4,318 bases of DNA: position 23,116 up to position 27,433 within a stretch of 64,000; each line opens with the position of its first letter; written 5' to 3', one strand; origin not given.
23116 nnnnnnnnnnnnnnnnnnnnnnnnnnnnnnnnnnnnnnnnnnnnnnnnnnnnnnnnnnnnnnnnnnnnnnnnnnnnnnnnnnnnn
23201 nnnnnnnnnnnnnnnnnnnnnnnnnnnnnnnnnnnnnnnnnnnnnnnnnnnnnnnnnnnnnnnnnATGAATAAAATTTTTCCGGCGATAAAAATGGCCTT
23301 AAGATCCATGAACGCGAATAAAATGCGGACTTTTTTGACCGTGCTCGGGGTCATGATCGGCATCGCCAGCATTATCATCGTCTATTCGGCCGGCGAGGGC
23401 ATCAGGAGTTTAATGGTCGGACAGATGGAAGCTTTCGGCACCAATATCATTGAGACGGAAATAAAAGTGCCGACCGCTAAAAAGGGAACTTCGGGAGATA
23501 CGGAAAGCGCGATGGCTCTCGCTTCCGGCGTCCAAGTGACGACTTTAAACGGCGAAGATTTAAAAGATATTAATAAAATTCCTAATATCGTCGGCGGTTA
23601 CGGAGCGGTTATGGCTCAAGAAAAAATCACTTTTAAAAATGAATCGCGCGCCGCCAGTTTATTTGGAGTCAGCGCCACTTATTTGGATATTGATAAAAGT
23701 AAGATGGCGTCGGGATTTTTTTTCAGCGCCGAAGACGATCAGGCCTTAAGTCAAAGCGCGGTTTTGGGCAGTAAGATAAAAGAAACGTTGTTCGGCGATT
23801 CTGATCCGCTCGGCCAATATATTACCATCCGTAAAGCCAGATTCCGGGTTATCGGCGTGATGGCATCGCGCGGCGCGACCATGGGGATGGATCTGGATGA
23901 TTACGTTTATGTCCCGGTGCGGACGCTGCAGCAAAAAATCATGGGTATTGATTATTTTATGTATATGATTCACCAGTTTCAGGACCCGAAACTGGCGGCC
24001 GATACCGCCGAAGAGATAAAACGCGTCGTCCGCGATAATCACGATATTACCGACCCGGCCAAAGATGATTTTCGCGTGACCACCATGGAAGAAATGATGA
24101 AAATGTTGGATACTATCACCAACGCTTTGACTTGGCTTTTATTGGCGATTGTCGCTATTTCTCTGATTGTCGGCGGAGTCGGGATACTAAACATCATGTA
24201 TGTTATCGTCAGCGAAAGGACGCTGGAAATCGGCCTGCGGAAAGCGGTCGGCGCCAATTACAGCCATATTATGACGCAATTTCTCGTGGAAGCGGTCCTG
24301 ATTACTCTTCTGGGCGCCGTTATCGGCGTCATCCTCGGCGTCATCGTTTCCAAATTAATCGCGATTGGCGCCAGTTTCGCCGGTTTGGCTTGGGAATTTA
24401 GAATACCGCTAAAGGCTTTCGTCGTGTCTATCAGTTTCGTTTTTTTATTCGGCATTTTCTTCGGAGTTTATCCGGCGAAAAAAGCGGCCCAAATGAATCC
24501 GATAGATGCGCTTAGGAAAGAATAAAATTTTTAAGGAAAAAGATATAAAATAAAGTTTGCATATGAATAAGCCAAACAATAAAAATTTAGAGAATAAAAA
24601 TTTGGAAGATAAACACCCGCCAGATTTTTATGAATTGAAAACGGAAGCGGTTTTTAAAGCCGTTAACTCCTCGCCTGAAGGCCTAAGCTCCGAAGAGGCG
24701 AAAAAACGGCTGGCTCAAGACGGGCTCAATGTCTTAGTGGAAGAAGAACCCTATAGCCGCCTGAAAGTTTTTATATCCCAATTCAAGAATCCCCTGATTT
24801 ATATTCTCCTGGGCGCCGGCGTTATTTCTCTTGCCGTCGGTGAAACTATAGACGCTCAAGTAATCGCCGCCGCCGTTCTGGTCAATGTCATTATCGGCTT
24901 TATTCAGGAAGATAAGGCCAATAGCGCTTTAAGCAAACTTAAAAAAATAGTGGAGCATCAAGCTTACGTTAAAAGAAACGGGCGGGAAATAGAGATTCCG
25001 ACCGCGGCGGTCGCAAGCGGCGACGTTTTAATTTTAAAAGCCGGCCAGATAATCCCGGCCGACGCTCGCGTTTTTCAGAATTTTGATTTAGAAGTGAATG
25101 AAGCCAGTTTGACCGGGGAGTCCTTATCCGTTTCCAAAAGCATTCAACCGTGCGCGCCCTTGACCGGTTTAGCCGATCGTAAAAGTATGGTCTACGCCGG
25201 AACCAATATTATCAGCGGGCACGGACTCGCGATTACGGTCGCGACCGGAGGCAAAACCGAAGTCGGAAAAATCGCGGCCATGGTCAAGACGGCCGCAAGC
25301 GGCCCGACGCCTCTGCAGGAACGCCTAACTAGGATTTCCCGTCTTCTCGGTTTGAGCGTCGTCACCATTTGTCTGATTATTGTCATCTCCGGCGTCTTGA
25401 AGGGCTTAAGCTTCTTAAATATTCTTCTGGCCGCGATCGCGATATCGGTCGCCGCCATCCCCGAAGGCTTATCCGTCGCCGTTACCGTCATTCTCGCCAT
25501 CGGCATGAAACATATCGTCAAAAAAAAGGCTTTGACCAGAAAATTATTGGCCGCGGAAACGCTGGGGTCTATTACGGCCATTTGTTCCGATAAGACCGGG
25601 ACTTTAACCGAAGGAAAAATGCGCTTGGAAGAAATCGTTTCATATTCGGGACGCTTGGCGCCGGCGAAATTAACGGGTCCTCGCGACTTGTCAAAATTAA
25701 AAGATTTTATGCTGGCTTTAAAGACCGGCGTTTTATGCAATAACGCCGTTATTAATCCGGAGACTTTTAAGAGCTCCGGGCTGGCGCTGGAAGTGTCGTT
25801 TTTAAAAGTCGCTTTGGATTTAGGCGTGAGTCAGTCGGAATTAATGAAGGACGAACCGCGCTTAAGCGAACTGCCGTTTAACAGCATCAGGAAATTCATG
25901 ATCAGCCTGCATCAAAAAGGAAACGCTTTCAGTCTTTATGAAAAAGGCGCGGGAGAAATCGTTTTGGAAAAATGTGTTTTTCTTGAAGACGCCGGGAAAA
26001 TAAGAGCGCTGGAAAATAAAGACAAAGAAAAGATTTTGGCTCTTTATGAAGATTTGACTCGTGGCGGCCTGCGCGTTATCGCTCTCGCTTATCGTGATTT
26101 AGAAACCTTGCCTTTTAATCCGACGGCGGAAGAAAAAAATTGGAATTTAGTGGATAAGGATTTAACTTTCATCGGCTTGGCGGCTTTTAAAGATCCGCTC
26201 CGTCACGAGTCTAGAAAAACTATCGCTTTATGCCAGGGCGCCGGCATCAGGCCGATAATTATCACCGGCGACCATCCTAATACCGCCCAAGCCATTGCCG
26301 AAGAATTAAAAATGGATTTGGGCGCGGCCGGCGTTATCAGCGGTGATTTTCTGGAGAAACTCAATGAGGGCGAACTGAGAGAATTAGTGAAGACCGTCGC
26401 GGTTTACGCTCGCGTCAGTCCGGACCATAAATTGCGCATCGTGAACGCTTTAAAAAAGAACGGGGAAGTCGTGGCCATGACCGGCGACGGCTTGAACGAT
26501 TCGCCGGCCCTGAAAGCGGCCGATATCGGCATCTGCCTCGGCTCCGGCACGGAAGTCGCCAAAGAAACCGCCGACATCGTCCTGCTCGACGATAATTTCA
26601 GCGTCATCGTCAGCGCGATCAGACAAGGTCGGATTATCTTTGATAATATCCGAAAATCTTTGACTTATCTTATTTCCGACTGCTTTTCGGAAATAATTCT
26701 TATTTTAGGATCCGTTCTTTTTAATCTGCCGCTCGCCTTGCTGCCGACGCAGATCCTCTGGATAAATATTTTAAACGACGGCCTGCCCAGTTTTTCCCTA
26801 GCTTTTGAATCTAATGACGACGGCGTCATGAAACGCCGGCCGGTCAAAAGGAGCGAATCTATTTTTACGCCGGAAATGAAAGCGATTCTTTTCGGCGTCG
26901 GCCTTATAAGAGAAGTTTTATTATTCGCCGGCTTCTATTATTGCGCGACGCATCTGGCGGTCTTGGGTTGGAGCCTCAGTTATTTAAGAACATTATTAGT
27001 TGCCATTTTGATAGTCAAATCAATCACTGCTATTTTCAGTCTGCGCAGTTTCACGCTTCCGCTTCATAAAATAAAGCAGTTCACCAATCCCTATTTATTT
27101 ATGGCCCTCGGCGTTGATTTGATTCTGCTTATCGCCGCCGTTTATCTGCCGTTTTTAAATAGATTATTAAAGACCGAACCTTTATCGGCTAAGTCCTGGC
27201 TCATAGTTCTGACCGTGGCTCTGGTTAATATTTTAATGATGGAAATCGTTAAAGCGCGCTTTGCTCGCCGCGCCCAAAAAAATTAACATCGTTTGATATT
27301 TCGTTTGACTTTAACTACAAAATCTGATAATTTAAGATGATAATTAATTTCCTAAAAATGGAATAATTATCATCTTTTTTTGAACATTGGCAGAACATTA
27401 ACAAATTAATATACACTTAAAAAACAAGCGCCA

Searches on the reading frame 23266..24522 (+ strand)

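Call 46: search_protein_families(library=pfam, proteins=[window:23266-24522:+], max_evalue=0.0001)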
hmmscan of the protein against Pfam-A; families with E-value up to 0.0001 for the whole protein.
window:23266-24522:+ (419 aa): 2 families
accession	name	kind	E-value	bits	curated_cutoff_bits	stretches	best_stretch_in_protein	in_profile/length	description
PF12704.14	MacB_PCD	-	2.6e-35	123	27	1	22-253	1-206/207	MacB-like periplasmic core domain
PF02687.27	FtsX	-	7.4e-20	71.6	25.5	1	294-412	2-120/120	FtsX-like permease C-terminal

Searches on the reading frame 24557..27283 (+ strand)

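Call 46: search_protein_families(library=pfam, proteins=[window:24557-27283:+], max_evalue=0.0001)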
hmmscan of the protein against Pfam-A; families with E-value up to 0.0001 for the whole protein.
window:24557-27283:+ (909 aa): 6 families
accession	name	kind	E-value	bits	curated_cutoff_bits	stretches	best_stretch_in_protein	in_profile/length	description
PF00122.25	E1-E2_ATPase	-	6.2e-46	156.6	28.1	1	132-322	3-180/181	E1-E2 ATPase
PF00689.26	Cation_ATPase_C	-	4.6e-38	131.2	27.3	1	725-900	1-174/175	Cation transporting ATPase, C-terminus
PF00702.32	Hydrolase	-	7.2e-20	72.6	26.4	1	339-656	1-191/191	haloacid dehalogenase-like hydrolase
PF00690.31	Cation_ATPase_N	-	7.8e-19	67.5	20.4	1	25-91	2-69/69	Cation transporter/ATPase, N-terminus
PF13246.12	Cation_ATPase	-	3.6e-15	56.2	21.7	1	392-473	1-88/91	Cation transport ATPase (P-type)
PF08282.18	Hydrolase_3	-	1.8e-08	34.9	20.9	1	628-687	195-254/255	haloacid dehalogenase-like hydrolase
